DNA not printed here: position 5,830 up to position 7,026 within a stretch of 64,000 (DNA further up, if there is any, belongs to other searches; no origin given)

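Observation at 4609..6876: Two divergently transcribed, highly dissimilar TGT/DpdA-like paralogs sharing one promoter region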

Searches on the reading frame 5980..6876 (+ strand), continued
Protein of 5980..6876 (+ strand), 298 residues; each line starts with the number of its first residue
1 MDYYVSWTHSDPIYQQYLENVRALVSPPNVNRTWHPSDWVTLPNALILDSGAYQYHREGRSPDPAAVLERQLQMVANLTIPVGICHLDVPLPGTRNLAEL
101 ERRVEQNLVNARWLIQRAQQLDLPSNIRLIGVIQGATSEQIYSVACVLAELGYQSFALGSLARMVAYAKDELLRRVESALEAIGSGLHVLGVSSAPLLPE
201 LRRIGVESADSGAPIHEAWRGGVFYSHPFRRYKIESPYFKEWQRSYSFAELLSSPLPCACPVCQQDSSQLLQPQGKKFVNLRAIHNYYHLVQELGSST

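Call 18: find_related_loci(query=A1, collection=genome_contigs, flank=10000)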
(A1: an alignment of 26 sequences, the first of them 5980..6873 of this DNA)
Query A1 (298 aa) in genome_contigs; peptide patterns used: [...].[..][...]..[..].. (x = any residue, [..] = any of these).
49 stretches matched a pattern; 38 encode a relative of the query (tblastn E <= 1e-3); 38 distinct loci.
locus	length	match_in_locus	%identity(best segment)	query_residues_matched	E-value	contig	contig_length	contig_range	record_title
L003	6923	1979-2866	62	1-297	6e-125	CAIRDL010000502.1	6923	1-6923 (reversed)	MAG: uncultured Oscillochloris sp. isolate Ja1-D5_bin-794 genome assembly, contig: bin-794:0502/1196, whole genome shotg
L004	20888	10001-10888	60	1-296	1e-122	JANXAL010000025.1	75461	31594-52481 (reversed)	MAG: Roseiflexus sp. isolate SKYB12 k141_402996, whole genome shotgun sequence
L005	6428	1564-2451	60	1-296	9e-123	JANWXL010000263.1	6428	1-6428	MAG: Roseiflexus sp. isolate SKYG45 k141_296644, whole genome shotgun sequence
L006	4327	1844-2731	60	1-297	4e-121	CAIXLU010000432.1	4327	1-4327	MAG: uncultured Oscillochloris sp. isolate KT5_bin-278 genome assembly, contig: bin-278:432/716, whole genome shotgun se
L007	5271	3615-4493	60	1-294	1e-119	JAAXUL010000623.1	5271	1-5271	MAG: Chloroflexales bacterium isolate W4_Combined_metabat2_035 W4_Combined_metabat2_035_NODE_9679, whole genome shotgun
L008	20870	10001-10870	58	1-290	1e-111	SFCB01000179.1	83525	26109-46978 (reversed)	MAG: Chloroflexi bacterium OHK40 k99_286665, whole genome shotgun sequence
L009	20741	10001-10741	63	50-297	1e-102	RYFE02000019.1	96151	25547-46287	Chloroflexales bacterium ZM16-3 Scaffold_#19, whole genome shotgun sequence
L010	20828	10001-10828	52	23-298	9e-93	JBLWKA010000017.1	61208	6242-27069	MAG: Oscillochloridaceae bacterium umkhey_bin13 bin13_contig_17, whole genome shotgun sequence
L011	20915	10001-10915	57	1-296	4e-121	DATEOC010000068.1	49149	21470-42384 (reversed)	MAG TPA_asm: Chloroflexia bacterium isolate SMAG_U8985 k141_2297076, whole genome shotgun sequence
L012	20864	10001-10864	38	2-294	1e-68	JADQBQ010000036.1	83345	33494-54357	MAG: Clostridiales bacterium isolate Soudan_19 NODE_164_length_83345_cov_498.849958, whole genome shotgun sequence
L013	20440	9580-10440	35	1-294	1e-61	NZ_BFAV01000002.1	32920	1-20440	Desulfocucumis palustris strain NAW-5 NODE_2, whole genome shotgun sequence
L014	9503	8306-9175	35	1-296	1e-59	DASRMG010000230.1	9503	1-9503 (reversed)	MAG TPA_asm: Desulfosporosinus sp. isolate SMAG_U10209 k141_203484, whole genome shotgun sequence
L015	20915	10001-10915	35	1-295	4e-57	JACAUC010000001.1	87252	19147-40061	MAG: Candidatus Chloroheliaceae bacterium isolate L227-5C MAG2_1, whole genome shotgun sequence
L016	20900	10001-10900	34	1-290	5e-53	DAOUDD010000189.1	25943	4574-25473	MAG TPA_asm: Ktedonobacteraceae bacterium isolate L3_2 k53_142354, whole genome shotgun sequence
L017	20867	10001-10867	36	1-294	2e-52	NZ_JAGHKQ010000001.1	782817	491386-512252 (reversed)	Bacillus sp. 165 Scaffold1_1, whole genome shotgun sequence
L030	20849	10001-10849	32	1-290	2e-43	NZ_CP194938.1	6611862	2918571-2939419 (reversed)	Paenibacillus amylolyticus strain Lu_Sv_028 chromosome, complete genome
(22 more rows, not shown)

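Call 22: search_protein_families(library=pfam, proteins=[L002:10836-11303:-, L002:11296-14142:-, L002:14478-15299:-, L001:7694-8389:-, L030:9114-9902:+, L030:10899-11675:+, L030:11635-14826:+, L030:14881-15564:+, L030:15561-16052:+, L030:16037-16783:+], max_evalue=0.05)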
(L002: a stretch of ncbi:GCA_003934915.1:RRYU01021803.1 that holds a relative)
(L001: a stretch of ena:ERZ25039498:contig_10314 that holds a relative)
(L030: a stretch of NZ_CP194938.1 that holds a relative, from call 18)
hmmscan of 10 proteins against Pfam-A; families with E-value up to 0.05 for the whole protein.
L002:10836-11303:- (155 aa): 1 family
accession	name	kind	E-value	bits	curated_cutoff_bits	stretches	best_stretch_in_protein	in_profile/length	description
PF24278.2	HVO_0513_N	-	0.049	13.7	29.8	0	7-57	32-82/134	HVO_0513, N-terminal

L002:11296-14142:- (948 aa): 1 family
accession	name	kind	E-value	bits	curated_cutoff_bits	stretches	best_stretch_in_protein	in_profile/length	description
PF13401.12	AAA_22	-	1e-06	29.5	27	1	80-165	6-95/130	AAA domain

L002:14478-15299:- (273 aa): 1 family
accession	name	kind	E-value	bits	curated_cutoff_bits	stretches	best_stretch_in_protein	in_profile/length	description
PF00392.27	GntR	-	0.021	14.9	27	0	57-74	38-55/64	Bacterial regulatory proteins, gntR family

L001:7694-8389:- (231 aa): 3 families
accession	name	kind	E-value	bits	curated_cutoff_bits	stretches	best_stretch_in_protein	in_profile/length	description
PF00730.31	HhH-GPD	-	1.1e-06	29.4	26.2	1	40-169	4-96/108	HhH-GPD superfamily base excision DNA repair protein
PF10576.14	EndIII_4Fe-2S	-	0.01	16.6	20.5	1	206-218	5-17/17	Iron-sulfur binding domain of endonuclease III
PF22175.2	Ogg-HhH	-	0.016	15.2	27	1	115-182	96-164/173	8-oxoguanine DNA glycosylase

L030:9114-9902:+ (262 aa): 0 families

L030:10899-11675:+ (258 aa): 0 families

L030:11635-14826:+ (1063 aa): 6 families
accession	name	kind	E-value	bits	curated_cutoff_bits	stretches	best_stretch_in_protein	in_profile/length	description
PF13401.12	AAA_22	-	2.7e-05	24.9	27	1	68-127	4-62/130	AAA domain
PF01637.24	ATPase_2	-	0.00035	20.9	33.2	0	65-87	16-38/225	ATPase domain predominantly from Archaea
PF14493.12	HTH_40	-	0.0036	18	27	0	1000-1059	32-89/89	Helix-turn-helix domain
PF25199.1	nSTAND_NTPase5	-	0.0066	16.7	34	1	54-110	25-81/145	Novel STAND NTPase 5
PF01935.23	DUF87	-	0.01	16.4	23.2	0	73-89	27-43/220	Helicase HerA, central domain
PF06414.18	Zeta_toxin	-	0.02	14.8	22.3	1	67-110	14-54/199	Zeta toxin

L030:14881-15564:+ (227 aa): 9 families
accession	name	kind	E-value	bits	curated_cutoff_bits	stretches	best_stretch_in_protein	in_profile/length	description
PF06508.19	QueC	-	1.8e-83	279.6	22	1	11-216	1-208/210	Queuosine biosynthesis protein QueC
PF02568.20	ThiI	-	9.2e-08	32.4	20.5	1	10-192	4-172/197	Thiamine biosynthesis protein (ThiI)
PF24167.1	DUF7411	-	3.8e-05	23.8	28.7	1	11-71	2-59/194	Family of unknown function (DUF7411)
PF02540.23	NAD_synthase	-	0.00012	21.7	21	1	3-84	12-95/242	NAD synthase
PF00733.27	Asn_synthase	-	0.00032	20.9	21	1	10-70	18-79/354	Asparagine synthase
PF01902.24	Diphthami_syn_2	-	0.00077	19.5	23.2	1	11-64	2-60/219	Diphthamide synthase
PF01171.26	ATP_bind_3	-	0.0017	18.6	27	1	12-72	2-68/182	PP-loop family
PF01507.26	PAPS_reduct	-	0.0018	18.7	22.5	1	12-65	2-55/175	Phosphoadenosine phosphosulfate reductase domain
PF00764.25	Arginosuc_synth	-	0.0068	16.9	27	1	11-63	1-53/162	Arginosuccinate synthase N-terminal HUP domain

L030:15561-16052:+ (163 aa): 2 families
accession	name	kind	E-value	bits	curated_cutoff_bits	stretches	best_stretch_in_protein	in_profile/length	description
PF01242.24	PTPS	-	9.5e-35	119.6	22.4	1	35-158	2-120/121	6-pyruvoyl tetrahydropterin synthase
PF24739.1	DUF7690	-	0.029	15.2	25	0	98-160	18-80/84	Domain of unknown function (DUF7690)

L030:16037-16783:+ (248 aa): 2 families
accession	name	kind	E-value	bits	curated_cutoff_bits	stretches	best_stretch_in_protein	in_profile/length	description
PF04055.27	Radical_SAM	-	1.5e-11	45.2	29.5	1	37-131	3-100/166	Radical SAM superfamily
PF13353.11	Fer4_12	-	1.7e-07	32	22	1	22-107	1-76/137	4Fe-4S single cluster domain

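Call 23: search_protein_families(library=padloc, proteins=[L002:10836-11303:-, L002:11296-14142:-, L002:14478-15299:-, L001:7694-8389:-, L030:9114-9902:+, L030:10899-11675:+, L030:11635-14826:+, L030:14881-15564:+, L030:15561-16052:+, L030:16037-16783:+], max_evalue=0.05)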
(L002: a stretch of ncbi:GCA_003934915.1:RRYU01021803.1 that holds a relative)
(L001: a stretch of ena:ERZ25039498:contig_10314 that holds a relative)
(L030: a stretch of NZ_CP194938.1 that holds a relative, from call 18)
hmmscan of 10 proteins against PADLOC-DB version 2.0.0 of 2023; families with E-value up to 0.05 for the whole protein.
L002:10836-11303:- (155 aa): 0 families

L002:11296-14142:- (948 aa): 9 families
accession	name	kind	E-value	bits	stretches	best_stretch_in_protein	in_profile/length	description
PDLC02891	DpdH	-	9.5e-17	58.6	2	13-126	8-121/1009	DpdH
PDLC02884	DpdH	-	2e-13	47.2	2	13-109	53-147/1136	DpdH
PDLC02878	DpdH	-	0.00016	17.8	1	13-111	9-105/1015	DpdH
PDLC02883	DpdH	-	0.00018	17.9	1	13-129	6-126/1013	DpdH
PDLC02882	DpdH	-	0.00035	16.2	1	25-131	18-121/1054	DpdH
PDLC02888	DpdH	-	0.0014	15.2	1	21-103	12-86/622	DpdH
PDLC02885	DpdH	-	0.0014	14.6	0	16-102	10-88/1022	DpdH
PDLC02881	DpdH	-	0.0046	12.9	1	18-100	11-85/1071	DpdH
PDLC02879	DpdH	-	0.014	11.2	0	21-106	14-90/1064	DpdH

L002:14478-15299:- (273 aa): 0 families

L001:7694-8389:- (231 aa): 2 families
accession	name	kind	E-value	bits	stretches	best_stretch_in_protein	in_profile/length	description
PDLC03398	REase_II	-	7.8e-06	23.7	1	32-219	35-214/221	Type II nicking endonuclease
PDLC00880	HORMA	-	0.018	13.2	1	2-64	15-75/167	HORMA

L030:9114-9902:+ (262 aa): 0 families

L030:10899-11675:+ (258 aa): 0 families

L030:11635-14826:+ (1063 aa): 3 families
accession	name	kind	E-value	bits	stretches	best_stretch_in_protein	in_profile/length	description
PDLC02891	DpdH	-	1.7e-08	31.3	1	24-121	24-124/1009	DpdH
PDLC04140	mad8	-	0.00057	17.5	1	64-109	22-67/314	mads_8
PDLC02880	DpdH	-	0.028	10.5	1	5-92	13-95/1025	DpdH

L030:14881-15564:+ (227 aa): 2 families
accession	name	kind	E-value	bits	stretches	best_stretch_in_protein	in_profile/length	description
PDLC00911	QueC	-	2e-19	68.5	1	6-212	2-183/190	QueC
PDLC02214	QatC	-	0.0079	13.1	0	10-122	148-251/453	-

L030:15561-16052:+ (163 aa): 0 families

L030:16037-16783:+ (248 aa): 2 families
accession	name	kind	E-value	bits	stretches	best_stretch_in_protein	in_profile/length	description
PDLC02903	pVip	-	5.1e-09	34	1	38-127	7-88/257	Viperins not associated with kinases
PDLC02904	pVip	-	1.3e-07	29.5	1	38-123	10-90/262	Viperins associated with kinases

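Call 32: search_dna_similar(query=window:5980-6873:+, collection=phages, mode=protein, max_evalue=0.001, max_rows=20)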
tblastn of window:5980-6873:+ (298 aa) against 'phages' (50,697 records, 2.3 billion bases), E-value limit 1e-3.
No match.

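Call 33: search_dna_similar(query=window:5980-6873:+, collection=plasmids, mode=protein, max_evalue=0.001, max_rows=20)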
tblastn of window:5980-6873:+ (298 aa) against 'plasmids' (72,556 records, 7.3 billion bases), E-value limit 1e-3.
Records with a match: 25; places in all: 29; records where one place covers at least 80% of the query: 9.
Best place of each record, by identity: <60% 25.
By first word of the organism name: Nostoc 2; Paenibacillus 1; Deinococcus 1; Halomicrobium 1; Salinigranum 1; Natronorubrum 1; Haloferax 1; Halorientalis 1; Natronococcus 1; Scytonema 1; and 14 more.
By predicted mobility (MOB-suite, as given by PLSDB): non-mobilizable 18; conjugative 5; mobilizable 2.
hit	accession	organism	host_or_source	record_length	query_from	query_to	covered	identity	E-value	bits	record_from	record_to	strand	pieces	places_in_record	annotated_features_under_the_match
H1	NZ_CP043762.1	Paenibacillus sp. 37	whole organism,rhizosphere of Abies ...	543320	3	290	97%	32.4%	5e-36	144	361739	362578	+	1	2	queuine tRNA-ribosyltransferase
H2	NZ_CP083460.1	Deinococcus taeanensis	whole organism,coastal dune soil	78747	1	294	99%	29.4%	8e-25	111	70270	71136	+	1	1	hypothetical protein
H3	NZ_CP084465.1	Halomicrobium salinisoli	cell culture,gobi saline soil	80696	40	294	86%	28.4%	1e-8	63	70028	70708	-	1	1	tRNA-guanine transglycosylase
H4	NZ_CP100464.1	Salinigranum marinum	cell culture,Saline soil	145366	46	294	84%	28.4%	6e-10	67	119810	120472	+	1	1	tRNA-guanine transglycosylase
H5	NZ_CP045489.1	Natronorubrum aibiense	single cell,Xinjiang Aibi Salt Lake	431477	38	294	86%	26.9%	4e-6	56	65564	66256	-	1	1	tRNA-guanine transglycosylase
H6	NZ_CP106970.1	Haloferax alexandrinus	-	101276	40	294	86%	27.1%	6e-8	61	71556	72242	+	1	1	tRNA-guanine transglycosylase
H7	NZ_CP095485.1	Halorientalis litorea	cell culture,salt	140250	46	294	84%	27.2%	2e-8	63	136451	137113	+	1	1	tRNA-guanine transglycosylase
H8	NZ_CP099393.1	Natronococcus sp. CG52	cell culture,salt lake sediment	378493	49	294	83%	26.7%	6e-5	52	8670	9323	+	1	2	tRNA-guanine transglycosylase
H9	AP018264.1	Scytonema sp. NIES-4073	-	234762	2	227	76%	28.9%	2e-11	72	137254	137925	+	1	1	tgt: queuine tRNA-ribosyltransferase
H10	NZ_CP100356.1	Natronosalvus rutilus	cell culture,sediment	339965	49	294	83%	26.2%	3e-7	59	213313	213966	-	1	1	tRNA-guanine transglycosylase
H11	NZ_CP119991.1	Halobaculum marinum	cell culture,sediment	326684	46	265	74%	27.6%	2e-6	56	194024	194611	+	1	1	tRNA-guanine transglycosylase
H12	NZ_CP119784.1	Haladaptatus sp. YSMS36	cell culture,sediment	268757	46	265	74%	25.9%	2e-5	54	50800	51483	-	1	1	tRNA-guanine transglycosylase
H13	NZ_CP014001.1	Picosynechococcus sp. PCC 73109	cell culture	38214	51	237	63%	29.7%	1e-9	66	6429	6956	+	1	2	tRNA-guanine transglycosylase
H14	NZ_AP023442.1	Nostoc sp. MS1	-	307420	51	237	63%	28.9%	2e-8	62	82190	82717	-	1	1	tRNA-guanine transglycosylase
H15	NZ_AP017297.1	Nostoc sp. NIES-3756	-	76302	39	222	62%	29.3%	2e-8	62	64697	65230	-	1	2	dpdA: tRNA-guanine transglycosylase DpdA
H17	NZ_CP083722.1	Bradyrhizobium sp. 41S5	Glycine max cv. AC Glengarry,Cell ...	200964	43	222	60%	27.2%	4e-7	59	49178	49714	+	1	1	dpdA: tRNA-guanine transglycosylase DpdA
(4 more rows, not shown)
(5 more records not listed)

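Call 35: get_annotated_region(hit=H1, flank=9000)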
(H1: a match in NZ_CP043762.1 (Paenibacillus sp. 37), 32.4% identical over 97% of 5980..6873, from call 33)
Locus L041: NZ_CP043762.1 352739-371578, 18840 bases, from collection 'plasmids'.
description: Paenibacillus sp. 37 plasmid pART37, complete sequence
organism: Paenibacillus sp. 37 (NCBI taxid 2607911)
taxonomy: Bacteria; Bacillota; Bacilli; Bacillales; Paenibacillaceae; Paenibacillus; Paenibacillus sp. 37
host: -; source: whole organism,rhizosphere of Abies nordmanniana; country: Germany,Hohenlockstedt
typing (MOB-suite, as given by PLSDB): non-mobilizable
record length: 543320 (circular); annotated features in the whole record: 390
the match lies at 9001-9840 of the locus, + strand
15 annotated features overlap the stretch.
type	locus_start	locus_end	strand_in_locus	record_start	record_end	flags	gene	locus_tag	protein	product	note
CDS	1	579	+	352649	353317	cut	nfi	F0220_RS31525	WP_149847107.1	deoxyribonuclease V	GO:0006281 - DNA repair [Evidence IEA]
CDS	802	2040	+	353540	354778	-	-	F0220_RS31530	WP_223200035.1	DNA polymerase IV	-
CDS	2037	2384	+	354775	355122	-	-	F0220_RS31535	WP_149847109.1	YolD-like family protein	-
CDS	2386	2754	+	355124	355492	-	-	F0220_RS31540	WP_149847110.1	hypothetical protein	-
CDS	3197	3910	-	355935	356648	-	queE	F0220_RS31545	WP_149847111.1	7-carboxy-7-deazaguanine synthase QueE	GO:0006400 - tRNA modification [Evidence IEA]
CDS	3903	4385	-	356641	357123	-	-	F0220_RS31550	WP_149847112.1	6-carboxytetrahydropterin synthase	GO:0008616 - queuosine biosynthetic process [Evidence IEA]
CDS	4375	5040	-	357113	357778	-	queC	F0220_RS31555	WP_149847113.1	7-cyano-7-deazaguanine synthase QueC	GO:0008616 - queuosine biosynthetic process [Evidence IEA]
CDS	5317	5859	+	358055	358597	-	-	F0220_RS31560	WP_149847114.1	VUT family protein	GO:1990397 - queuosine salvage [Evidence IEA]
CDS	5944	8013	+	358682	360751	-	dpdA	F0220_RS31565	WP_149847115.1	tRNA-guanine transglycosylase DpdA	GO:0006400 - tRNA modification [Evidence IEA]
CDS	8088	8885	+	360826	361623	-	-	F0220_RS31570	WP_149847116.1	hypothetical protein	-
CDS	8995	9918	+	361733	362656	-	-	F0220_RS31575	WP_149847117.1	queuine tRNA-ribosyltransferase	-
CDS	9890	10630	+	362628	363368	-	-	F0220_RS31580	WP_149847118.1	hypothetical protein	-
CDS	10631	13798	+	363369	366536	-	-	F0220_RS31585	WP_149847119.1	P-loop NTPase fold protein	-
CDS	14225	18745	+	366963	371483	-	dpdJ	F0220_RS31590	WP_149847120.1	protein DpdJ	-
CDS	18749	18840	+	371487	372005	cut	dpdK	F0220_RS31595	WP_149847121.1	phospholipase D-like domain-containing protein DpdK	-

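Call 36: get_annotated_region(hit=H2, flank=9000)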
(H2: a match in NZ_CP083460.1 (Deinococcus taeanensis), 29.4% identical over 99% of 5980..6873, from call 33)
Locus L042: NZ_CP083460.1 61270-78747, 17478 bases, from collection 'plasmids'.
description: Deinococcus taeanensis strain TS293 plasmid p_TS293_6, complete sequence
organism: Deinococcus taeanensis (NCBI taxid 2737050)
taxonomy: Bacteria; Deinococcota; Deinococci; Deinococcales; Deinococcaceae; Deinococcus; Deinococcus taeanensis
host: -; source: whole organism,coastal dune soil; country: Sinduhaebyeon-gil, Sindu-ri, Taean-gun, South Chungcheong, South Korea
typing (MOB-suite, as given by PLSDB): non-mobilizable
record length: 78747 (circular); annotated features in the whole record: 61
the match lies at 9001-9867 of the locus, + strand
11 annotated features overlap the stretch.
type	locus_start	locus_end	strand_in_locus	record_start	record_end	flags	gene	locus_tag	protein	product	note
CDS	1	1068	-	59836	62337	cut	dpdF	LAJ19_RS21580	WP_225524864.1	protein DpdF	-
CDS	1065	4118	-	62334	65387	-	dpdE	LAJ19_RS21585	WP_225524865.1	protein DpdE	-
CDS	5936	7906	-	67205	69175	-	-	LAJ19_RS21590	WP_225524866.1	DUF6884 domain-containing protein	-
CDS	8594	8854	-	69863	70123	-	-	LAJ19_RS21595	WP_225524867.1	helix-turn-helix transcriptional regulator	-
CDS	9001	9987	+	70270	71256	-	-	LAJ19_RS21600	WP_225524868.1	hypothetical protein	-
CDS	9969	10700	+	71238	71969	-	-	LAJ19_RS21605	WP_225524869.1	hypothetical protein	-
CDS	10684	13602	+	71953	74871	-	-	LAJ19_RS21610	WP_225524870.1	hypothetical protein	-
CDS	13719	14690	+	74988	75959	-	-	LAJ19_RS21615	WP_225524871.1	WYL domain-containing protein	-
CDS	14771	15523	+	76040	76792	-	-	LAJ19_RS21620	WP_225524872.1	transposase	-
CDS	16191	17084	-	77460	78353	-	-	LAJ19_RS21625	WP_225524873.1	IS5 family transposase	-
CDS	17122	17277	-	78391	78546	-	-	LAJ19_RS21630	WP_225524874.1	hypothetical protein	-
